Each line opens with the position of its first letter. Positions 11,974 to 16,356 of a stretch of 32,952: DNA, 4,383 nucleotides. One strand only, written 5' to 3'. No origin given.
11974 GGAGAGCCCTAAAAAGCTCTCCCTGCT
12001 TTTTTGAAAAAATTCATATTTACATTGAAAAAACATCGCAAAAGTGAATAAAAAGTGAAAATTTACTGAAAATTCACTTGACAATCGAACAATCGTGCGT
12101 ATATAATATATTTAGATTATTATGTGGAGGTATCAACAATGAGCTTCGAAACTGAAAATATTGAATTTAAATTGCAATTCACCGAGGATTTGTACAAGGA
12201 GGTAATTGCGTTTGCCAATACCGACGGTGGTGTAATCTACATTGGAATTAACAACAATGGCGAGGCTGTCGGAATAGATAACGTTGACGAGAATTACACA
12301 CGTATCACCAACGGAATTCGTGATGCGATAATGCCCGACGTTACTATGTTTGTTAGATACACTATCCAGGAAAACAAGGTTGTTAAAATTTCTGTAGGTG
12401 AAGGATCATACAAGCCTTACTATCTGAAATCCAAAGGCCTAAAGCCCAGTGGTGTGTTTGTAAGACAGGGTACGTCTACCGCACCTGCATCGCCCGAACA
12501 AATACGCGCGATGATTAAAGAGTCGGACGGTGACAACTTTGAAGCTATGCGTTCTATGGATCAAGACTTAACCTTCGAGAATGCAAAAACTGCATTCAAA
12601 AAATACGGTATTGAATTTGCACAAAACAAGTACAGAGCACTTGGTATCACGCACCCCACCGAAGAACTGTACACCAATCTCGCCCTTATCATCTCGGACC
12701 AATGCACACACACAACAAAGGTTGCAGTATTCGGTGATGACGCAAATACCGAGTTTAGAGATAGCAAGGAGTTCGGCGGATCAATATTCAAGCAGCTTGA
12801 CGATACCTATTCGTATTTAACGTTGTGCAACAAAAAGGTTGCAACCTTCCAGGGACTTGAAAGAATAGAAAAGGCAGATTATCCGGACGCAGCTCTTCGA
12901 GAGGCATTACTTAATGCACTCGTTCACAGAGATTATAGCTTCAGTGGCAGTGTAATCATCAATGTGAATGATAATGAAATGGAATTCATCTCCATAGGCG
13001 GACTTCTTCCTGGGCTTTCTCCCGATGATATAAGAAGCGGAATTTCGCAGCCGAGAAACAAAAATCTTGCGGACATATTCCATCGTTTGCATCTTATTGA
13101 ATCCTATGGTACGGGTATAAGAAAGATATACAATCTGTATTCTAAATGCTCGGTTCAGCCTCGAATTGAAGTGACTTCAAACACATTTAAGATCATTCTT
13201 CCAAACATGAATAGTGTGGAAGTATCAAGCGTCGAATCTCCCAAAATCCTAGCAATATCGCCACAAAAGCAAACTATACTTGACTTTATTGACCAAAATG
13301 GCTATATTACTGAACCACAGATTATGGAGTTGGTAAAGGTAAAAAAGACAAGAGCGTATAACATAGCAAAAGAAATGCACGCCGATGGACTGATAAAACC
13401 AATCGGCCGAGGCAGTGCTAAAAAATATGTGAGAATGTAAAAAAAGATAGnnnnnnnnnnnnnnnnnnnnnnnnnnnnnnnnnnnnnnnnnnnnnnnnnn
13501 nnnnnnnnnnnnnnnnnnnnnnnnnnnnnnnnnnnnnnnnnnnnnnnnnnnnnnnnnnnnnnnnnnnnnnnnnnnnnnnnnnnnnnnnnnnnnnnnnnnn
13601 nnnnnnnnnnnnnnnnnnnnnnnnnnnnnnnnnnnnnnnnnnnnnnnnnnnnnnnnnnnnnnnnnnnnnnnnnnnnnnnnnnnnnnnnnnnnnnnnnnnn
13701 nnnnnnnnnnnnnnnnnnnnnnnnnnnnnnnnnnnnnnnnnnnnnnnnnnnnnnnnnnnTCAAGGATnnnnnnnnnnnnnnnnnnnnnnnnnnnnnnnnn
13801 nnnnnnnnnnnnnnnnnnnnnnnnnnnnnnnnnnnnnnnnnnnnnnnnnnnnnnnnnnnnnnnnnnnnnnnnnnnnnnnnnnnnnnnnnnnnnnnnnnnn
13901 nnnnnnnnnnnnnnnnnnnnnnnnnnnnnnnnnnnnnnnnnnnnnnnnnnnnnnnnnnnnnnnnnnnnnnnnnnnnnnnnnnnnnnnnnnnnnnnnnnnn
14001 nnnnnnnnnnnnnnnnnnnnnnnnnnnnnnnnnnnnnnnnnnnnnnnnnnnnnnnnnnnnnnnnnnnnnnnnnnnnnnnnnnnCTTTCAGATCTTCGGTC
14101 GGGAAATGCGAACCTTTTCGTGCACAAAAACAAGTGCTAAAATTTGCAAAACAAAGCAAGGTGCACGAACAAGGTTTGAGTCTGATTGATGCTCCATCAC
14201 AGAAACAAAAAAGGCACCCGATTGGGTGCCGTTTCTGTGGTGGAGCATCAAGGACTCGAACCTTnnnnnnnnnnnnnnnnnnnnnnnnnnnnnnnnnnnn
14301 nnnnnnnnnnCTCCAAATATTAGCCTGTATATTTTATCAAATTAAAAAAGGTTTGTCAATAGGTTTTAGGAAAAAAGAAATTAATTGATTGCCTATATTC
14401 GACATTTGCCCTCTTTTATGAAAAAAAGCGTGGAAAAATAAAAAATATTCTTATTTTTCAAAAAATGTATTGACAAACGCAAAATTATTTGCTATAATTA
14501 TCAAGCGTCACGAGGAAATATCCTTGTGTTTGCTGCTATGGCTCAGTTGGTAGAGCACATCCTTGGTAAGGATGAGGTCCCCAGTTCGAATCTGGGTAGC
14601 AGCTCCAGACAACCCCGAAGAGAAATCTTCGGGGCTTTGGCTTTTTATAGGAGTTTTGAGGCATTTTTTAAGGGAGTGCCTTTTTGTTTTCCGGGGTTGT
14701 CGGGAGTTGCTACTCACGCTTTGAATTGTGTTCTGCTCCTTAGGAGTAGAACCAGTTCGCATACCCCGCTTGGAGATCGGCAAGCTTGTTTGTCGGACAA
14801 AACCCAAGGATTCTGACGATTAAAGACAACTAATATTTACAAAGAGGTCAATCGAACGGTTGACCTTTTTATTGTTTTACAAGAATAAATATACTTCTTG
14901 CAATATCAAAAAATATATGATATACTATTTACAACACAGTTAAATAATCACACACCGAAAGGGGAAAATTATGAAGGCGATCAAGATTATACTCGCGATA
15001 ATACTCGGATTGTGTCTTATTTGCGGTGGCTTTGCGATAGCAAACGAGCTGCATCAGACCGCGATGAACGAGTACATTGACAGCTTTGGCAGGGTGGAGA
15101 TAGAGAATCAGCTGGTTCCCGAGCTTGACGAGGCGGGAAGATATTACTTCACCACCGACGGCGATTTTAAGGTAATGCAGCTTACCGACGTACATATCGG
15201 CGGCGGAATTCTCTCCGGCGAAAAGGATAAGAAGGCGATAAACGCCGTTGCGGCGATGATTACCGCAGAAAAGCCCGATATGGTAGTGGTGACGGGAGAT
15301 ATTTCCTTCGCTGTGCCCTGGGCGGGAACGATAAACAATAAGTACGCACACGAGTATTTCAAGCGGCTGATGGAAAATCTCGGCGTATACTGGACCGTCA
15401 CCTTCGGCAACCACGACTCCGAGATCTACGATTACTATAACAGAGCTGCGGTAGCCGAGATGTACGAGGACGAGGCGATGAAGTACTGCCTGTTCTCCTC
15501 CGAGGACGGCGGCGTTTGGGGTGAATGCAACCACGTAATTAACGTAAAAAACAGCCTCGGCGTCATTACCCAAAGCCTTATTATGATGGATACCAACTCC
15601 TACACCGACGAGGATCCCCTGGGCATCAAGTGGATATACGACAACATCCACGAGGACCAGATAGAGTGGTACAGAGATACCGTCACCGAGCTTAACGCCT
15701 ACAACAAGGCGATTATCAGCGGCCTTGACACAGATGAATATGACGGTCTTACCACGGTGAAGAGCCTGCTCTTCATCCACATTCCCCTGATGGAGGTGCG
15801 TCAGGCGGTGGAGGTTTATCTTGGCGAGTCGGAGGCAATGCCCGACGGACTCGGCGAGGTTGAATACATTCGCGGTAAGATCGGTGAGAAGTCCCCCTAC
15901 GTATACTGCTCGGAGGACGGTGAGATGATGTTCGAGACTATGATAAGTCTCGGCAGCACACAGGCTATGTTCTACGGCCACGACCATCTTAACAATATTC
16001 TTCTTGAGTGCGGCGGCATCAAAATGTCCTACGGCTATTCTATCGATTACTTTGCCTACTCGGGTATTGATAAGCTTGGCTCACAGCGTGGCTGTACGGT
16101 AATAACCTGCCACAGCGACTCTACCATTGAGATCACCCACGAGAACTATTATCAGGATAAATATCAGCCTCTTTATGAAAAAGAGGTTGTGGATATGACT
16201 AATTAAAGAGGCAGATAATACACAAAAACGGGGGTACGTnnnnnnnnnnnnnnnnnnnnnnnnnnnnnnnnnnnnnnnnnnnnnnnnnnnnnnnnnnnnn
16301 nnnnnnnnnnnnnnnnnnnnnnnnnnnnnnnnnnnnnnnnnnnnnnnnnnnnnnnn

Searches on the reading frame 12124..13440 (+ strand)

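Call 7: search_protein_families(library=pfam, proteins=[window:12124-13440:+], max_evalue=0.001)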
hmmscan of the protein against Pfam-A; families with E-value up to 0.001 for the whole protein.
window:12124-13440:+ (438 aa): 2 families
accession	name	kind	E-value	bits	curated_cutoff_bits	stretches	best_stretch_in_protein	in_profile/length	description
PF04326.19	SLFN_AlbA_2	-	7.2e-21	75.4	25.3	1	9-122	1-117/118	Schlafen, AlbA_2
PF13749.12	HATPase_c_4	-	1.3e-14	54.4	26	1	277-359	4-89/89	Putative ATP-dependent DNA helicase recG C-terminal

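Call 77: search_protein_families(library=padloc, proteins=[window:12124-13440:+], max_evalue=0.001)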
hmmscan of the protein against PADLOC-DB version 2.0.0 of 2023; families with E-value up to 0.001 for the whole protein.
window:12124-13440:+ (438 aa): 3 families
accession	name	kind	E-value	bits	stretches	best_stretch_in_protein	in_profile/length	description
PDLC02394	pAgo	-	2.8e-12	43.2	1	18-292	52-354/1121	-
PDLC02402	Aga_SIR2-PNTD1-PNTD2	-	1.1e-11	41.6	1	212-300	403-489/876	Class I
PDLC02418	Aga_SIR2-Kinase-PNTD1-PNTD2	-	8.1e-10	35.5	1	208-296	276-363/756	Class I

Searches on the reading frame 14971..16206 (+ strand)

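Call 7: search_protein_families(library=pfam, proteins=[window:14971-16206:+], max_evalue=0.001)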
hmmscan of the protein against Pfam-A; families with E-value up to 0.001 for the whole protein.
window:14971-16206:+ (411 aa): 1 family
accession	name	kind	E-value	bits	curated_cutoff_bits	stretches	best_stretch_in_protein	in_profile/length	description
PF00149.33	Metallophos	-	4.4e-10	40.7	21.5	1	66-236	1-142/191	Calcineurin-like phosphoesterase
